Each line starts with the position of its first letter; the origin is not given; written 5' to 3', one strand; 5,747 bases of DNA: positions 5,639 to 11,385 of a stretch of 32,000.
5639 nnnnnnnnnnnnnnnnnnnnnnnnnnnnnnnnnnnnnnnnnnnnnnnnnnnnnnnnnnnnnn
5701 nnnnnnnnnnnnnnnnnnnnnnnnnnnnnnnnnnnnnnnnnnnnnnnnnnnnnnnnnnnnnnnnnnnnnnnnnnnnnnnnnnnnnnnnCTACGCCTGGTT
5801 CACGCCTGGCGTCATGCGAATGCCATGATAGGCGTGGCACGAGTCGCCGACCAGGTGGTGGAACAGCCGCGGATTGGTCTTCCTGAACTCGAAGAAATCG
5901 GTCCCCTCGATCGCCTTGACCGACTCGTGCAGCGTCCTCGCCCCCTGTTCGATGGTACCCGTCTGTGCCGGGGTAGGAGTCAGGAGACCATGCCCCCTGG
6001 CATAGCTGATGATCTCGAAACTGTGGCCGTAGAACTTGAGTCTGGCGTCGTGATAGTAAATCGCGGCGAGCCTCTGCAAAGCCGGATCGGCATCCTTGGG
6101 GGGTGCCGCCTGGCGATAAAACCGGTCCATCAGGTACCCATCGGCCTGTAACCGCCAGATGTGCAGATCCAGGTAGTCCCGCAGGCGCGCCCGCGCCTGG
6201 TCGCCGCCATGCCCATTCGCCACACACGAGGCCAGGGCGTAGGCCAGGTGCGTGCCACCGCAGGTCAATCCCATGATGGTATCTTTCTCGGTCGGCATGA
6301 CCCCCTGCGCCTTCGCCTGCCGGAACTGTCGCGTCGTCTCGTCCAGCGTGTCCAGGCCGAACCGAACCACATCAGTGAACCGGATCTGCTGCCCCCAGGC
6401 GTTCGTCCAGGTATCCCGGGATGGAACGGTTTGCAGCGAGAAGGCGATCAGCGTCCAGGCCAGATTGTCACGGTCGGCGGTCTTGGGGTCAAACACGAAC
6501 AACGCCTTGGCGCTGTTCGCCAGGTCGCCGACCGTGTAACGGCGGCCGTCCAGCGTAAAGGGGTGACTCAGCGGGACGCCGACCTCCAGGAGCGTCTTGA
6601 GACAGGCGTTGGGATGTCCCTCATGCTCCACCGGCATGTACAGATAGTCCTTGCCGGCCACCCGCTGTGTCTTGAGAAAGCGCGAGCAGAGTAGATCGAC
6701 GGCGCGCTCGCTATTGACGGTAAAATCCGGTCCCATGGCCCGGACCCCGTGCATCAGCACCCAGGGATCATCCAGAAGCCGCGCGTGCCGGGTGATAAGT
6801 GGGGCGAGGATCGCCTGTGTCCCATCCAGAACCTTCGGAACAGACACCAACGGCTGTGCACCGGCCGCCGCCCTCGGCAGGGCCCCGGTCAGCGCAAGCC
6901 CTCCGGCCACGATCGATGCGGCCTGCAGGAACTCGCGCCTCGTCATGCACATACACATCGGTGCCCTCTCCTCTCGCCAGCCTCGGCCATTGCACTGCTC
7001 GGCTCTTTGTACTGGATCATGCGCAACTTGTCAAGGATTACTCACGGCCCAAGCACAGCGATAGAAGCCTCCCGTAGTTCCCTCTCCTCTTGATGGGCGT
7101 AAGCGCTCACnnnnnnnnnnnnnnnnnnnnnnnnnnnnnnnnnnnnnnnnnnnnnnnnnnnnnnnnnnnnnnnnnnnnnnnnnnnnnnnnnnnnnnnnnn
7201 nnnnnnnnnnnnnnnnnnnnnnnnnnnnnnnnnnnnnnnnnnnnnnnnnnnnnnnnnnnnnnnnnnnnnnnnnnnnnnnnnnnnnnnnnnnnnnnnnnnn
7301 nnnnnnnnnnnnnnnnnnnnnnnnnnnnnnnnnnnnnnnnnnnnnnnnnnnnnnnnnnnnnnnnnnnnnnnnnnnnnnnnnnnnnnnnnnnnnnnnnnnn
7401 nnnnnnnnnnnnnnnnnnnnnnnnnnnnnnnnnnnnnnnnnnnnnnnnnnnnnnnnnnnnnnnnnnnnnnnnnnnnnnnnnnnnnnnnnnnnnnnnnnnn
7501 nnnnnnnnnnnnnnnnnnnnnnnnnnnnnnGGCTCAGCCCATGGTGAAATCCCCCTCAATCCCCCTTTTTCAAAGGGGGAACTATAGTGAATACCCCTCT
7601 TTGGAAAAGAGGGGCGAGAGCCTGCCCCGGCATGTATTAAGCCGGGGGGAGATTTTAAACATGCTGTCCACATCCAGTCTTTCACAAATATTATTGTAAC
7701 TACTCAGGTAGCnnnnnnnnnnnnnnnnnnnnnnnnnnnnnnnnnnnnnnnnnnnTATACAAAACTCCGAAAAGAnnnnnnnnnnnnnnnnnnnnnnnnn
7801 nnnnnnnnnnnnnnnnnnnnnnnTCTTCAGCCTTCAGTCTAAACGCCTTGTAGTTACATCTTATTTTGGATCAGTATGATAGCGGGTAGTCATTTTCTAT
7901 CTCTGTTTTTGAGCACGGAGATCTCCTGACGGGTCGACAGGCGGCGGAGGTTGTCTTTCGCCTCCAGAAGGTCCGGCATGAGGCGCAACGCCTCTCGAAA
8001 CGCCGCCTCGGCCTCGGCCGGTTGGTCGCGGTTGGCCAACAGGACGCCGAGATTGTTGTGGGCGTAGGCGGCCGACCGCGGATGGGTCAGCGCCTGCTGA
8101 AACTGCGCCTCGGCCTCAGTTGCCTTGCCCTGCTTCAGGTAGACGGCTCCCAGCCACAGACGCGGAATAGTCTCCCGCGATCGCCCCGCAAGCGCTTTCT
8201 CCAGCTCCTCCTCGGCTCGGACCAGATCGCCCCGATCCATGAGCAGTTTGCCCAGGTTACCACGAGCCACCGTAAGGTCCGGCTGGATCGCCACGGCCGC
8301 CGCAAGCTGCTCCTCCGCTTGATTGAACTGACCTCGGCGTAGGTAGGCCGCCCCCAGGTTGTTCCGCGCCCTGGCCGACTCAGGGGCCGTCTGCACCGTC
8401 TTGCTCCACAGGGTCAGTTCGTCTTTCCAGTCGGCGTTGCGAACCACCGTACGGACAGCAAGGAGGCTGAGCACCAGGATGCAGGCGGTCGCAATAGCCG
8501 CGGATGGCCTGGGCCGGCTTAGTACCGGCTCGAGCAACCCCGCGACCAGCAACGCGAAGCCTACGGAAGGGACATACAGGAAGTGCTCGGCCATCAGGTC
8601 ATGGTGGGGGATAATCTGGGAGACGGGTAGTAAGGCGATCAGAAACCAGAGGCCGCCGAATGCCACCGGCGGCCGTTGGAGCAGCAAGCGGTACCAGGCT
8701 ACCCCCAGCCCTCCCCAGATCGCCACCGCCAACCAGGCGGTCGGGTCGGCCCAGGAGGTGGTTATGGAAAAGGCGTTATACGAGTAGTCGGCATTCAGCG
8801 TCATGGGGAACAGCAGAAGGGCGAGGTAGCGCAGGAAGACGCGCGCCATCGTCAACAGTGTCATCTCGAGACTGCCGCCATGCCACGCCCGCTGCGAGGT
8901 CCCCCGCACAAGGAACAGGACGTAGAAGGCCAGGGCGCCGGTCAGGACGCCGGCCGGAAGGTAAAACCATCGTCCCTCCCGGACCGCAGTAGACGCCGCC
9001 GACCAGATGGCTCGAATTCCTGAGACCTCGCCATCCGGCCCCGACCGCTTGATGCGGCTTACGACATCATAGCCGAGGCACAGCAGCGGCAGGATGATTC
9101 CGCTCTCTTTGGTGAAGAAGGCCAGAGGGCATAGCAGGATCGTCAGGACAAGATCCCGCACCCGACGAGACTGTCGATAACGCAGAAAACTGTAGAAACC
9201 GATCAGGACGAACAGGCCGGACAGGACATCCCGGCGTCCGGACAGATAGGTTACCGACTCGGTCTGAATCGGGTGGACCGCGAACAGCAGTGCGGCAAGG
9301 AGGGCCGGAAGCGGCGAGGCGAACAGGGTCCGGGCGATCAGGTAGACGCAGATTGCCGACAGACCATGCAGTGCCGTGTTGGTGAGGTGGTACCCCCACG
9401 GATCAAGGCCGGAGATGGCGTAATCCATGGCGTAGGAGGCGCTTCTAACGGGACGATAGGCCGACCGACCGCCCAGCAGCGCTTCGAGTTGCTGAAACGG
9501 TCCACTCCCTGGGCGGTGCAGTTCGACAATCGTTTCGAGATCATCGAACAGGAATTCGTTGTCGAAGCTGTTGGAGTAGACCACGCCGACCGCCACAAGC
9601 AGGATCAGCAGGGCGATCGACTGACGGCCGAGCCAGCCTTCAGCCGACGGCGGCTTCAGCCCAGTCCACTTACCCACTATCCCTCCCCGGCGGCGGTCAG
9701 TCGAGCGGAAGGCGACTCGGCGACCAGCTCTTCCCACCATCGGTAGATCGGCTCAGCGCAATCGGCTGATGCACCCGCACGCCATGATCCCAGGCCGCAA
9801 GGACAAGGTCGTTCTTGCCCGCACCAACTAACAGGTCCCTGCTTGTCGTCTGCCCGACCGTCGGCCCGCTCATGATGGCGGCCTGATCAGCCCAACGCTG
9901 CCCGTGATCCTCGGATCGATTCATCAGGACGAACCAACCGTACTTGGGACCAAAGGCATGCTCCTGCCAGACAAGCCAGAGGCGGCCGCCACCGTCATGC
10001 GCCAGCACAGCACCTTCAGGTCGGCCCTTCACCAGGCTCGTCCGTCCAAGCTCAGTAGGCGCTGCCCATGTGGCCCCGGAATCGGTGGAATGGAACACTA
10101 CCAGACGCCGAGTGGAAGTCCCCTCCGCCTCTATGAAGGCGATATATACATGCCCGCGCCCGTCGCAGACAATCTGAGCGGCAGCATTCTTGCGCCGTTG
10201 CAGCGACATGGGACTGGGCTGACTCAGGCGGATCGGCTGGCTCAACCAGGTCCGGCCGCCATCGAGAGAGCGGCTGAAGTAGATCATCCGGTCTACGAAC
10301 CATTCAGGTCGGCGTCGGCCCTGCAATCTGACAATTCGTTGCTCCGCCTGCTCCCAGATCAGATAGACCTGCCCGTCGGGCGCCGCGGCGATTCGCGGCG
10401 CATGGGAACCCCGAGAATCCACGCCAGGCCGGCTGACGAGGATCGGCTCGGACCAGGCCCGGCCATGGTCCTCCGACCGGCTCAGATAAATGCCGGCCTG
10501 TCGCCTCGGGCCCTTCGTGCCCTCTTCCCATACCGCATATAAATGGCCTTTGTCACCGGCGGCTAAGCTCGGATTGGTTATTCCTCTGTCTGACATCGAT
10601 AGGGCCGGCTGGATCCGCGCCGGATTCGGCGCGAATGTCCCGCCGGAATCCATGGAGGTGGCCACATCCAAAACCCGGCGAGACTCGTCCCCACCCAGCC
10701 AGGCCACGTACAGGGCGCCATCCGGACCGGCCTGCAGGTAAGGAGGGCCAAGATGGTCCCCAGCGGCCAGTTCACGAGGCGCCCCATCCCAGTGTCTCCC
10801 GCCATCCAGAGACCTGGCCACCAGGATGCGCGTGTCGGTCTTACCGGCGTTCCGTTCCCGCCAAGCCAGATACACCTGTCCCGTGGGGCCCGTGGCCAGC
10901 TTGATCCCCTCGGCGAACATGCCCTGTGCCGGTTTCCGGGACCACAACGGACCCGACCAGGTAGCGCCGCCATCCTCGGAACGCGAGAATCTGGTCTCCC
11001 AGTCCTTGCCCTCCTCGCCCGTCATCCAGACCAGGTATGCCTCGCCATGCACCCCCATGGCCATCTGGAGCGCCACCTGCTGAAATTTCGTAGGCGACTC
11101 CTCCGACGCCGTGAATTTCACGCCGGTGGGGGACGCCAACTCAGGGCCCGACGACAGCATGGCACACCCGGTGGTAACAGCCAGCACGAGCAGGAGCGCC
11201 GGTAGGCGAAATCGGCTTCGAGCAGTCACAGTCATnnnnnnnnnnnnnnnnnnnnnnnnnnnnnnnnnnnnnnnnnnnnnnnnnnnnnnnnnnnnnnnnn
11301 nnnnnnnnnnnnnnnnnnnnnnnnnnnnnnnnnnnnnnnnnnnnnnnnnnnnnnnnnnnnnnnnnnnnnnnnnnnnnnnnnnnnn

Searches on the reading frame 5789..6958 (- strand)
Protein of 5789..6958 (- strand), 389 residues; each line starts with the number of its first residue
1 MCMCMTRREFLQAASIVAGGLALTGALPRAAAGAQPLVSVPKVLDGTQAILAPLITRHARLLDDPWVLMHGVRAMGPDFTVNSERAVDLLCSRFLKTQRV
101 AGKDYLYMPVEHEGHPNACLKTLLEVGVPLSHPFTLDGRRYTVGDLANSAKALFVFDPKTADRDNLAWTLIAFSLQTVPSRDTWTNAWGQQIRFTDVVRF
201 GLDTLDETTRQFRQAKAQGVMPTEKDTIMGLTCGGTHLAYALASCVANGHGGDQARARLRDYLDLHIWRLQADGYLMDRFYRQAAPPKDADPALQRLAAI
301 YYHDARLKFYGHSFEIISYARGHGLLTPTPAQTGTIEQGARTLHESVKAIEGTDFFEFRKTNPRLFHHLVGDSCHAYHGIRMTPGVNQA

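Call 9: search_protein_families(library=ncbifam, proteins=[window:5789-6958:-], max_evalue=0.01)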
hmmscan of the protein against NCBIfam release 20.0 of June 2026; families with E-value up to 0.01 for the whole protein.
window:5789-6958:- (389 aa): 1 family
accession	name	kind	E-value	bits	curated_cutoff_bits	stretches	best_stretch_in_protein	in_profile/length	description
TIGR01409.1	TAT_signal_seq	domain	0.0062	16.8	16.7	0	6-31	2-27/29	twin-arginine translocation signal domain-containing protein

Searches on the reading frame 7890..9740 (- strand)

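Call 9: search_protein_families(library=ncbifam, proteins=[window:7890-9740:-], max_evalue=0.01)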
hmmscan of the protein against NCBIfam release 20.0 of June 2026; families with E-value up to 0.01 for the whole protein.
window:7890-9740:- (616 aa): 22 families
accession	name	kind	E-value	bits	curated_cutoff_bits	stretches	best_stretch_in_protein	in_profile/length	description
TIGR02917.1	PEP_TPR_lipo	equivalog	5.1e-20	71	312.2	1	427-605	334-512/899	XrtA/PEP-CTERM system TPR-repeat protein PrsT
TIGR02521.1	type_IV_pilW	equivalog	1.5e-18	67.2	154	2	452-518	27-93/234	type IV pilus biogenesis/stability protein PilW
NF033920.0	C39_PA2778_fam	equivalog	1.3e-12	47.7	150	2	524-588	190-254/255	PA2778 family cysteine peptidase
NF033762.1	social_mot_Tgl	equivalog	1e-11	44.7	225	2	534-603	41-111/252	social motility TPR repeat lipoprotein Tgl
NF047507.1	TPR_BatC_Lepto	exception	1.4e-10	41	175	2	532-607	66-145/214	TPR repeat-containing protein BatC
NF040959.1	MamA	equivalog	1.4e-10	40.9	200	2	434-518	83-167/204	magnetosome protein MamA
NF033758.1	gliding_GltE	equivalog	2.8e-09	36.4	225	1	530-601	92-163/411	adventurous gliding motility TPR repeat lipoprotein GltE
NF008520.0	PRK11447.1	equivalog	1e-07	30.2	858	1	457-602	271-429/1157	cellulose synthase complex outer membrane protein BcsC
NF008391.2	PRK11189.1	equivalog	7.7e-07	28.9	250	1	446-545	89-185/297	lipoprotein NlpI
TIGR02795.1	tol_pal_ybgF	equivalog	2.8e-06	27.9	90.1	1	528-596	43-114/119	tol-pal system protein YbgF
NF011721.1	PRK15174.1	equivalog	5.8e-06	24.8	1200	1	442-553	270-381/656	Vi polysaccharide transport protein VexE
TIGR00540.1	TPR_hemY_coli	hypoth_equivalog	1.3e-05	24.1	142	0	434-511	304-380/385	heme biosynthesis-associated TPR protein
TIGR00990.1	3a0801s09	subfamily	2.8e-05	22.9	757.25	1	452-591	327-466/615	mitochondrial import receptor subunit TOM70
TIGR04510.1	mod_pep_cyc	subfamily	9.3e-05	21.1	400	1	440-557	485-601/814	putative peptide modification system cyclase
TIGR02552.1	LcrH_SycD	equivalog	0.00015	21.5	104.8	0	530-590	58-118/136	SycD/LcrH family type III secretion system chaperone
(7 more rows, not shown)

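Call 11: search_protein_families(library=pfam, proteins=[window:7890-9740:-], max_evalue=0.01)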
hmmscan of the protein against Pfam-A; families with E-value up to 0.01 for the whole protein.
window:7890-9740:- (616 aa): 18 families
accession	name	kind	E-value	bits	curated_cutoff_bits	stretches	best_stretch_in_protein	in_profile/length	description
PF00515.34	TPR_1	-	7.5e-17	60.8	27.8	2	558-590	1-33/34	Tetratricopeptide repeat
PF07719.23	TPR_2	-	1.5e-16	59.5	27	2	558-590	1-33/34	Tetratricopeptide repeat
PF13374.12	TPR_10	-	9.5e-16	57.7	27.5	2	456-485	2-31/42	Tetratricopeptide repeat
PF13424.12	TPR_12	-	7.5e-14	52.1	30.1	3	529-588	8-75/77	Tetratricopeptide repeat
PF13432.12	TPR_16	-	5.4e-13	49.6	32.7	4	533-588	6-61/65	Tetratricopeptide repeat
PF13181.12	TPR_8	-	3.2e-12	46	25.7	0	456-488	1-33/34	Tetratricopeptide repeat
PF13431.12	TPR_17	-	1e-11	44.6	24.4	1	446-477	3-34/34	Tetratricopeptide repeat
PF07721.20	TPR_4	-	2.8e-11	43.3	27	0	558-583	1-26/26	Tetratricopeptide repeat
PF14559.12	TPR_19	-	2.9e-11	44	25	2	500-556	1-57/68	Tetratricopeptide repeat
PF13231.12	PMT_2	-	4e-11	43.8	26.1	1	107-229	14-133/160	Dolichyl-phosphate-mannose-protein mannosyltransferase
PF13414.12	TPR_11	-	1.5e-08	34.6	26.8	1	531-569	1-39/42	TPR repeat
PF13428.12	TPR_14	-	9.7e-08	32.4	23.5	1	458-499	3-44/44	Tetratricopeptide repeat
PF13176.12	TPR_7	-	1.4e-05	25.2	27.9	0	560-593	1-34/36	Tetratricopeptide repeat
PF09976.15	TPR_21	-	1.9e-05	24.9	25.5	2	498-588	84-176/193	Tetratricopeptide repeat-like domain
PF08409.16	TMTC_DUF1736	-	3.2e-05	24.2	27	1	295-345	24-74/75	Protein O-mannosyl-transferase TMTC, DUF1736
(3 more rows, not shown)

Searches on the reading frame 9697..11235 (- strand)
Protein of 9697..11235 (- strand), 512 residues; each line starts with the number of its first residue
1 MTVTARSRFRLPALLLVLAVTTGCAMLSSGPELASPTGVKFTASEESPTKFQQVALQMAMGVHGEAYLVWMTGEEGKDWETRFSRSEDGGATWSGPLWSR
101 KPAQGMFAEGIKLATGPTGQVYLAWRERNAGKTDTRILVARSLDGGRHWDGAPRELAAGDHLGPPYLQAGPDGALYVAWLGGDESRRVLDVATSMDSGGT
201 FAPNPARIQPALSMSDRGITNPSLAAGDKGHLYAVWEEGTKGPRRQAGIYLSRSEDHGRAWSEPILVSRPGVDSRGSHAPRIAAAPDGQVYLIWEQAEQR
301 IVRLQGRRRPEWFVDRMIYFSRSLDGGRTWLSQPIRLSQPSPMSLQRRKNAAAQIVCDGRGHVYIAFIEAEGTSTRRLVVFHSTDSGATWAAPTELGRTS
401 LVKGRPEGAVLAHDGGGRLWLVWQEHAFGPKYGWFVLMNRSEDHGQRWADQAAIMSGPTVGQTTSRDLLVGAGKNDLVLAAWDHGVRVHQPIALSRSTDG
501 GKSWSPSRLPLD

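Call 9: search_protein_families(library=ncbifam, proteins=[window:9697-11235:-], max_evalue=0.01)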
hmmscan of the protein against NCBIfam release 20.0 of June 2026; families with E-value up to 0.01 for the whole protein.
window:9697-11235:- (512 aa): 4 families
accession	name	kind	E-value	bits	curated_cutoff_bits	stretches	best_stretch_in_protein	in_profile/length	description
NF045728.1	glycosyl_F510_1955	equivalog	3.3e-05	23.3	175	0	380-423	160-204/246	F510_1955 family glycosylhydrolase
NF040591.1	choice_anch_O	subfamily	4.2e-05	22.3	125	0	125-296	527-670/670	choice-of-anchor O protein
NF053835.1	PDIAV_lipo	equivalog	0.00062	19.2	90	0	337-432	26-116/458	PDIAV motif-containing lipoprotein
NF047818.1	LIC11996_lipo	equivalog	0.0019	17.4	350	0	319-395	343-421/422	LIC11996 family lipoprotein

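Call 11: search_protein_families(library=pfam, proteins=[window:9697-11235:-], max_evalue=0.01)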
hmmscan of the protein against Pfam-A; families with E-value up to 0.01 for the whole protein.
window:9697-11235:- (512 aa): 6 families
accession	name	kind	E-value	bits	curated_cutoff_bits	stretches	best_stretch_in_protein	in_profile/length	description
PF13088.12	BNR_2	-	2.4e-23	83.3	31.4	2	317-507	19-201/277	BNR repeat-like domain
PF04616.20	Glyco_hydro_43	-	1.4e-09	38.1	32.2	1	312-432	31-147/288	Glycosyl hydrolases family 43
PF15892.11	BNR_4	-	1.7e-09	37.9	27.3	1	217-390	92-264/272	BNR repeat-containing family member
PF24316.1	Tli3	-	2.4e-06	28.3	27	0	318-344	84-110/129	T6SS Tli3 immunity protein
PF02012.26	BNR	-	8.8e-05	22.4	27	0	496-506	2-12/12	BNR/Asp-box repeat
PF21471.3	Reelin_subrepeat-B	-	0.0019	18.4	27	0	488-506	56-74/127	Reelin subrepeat B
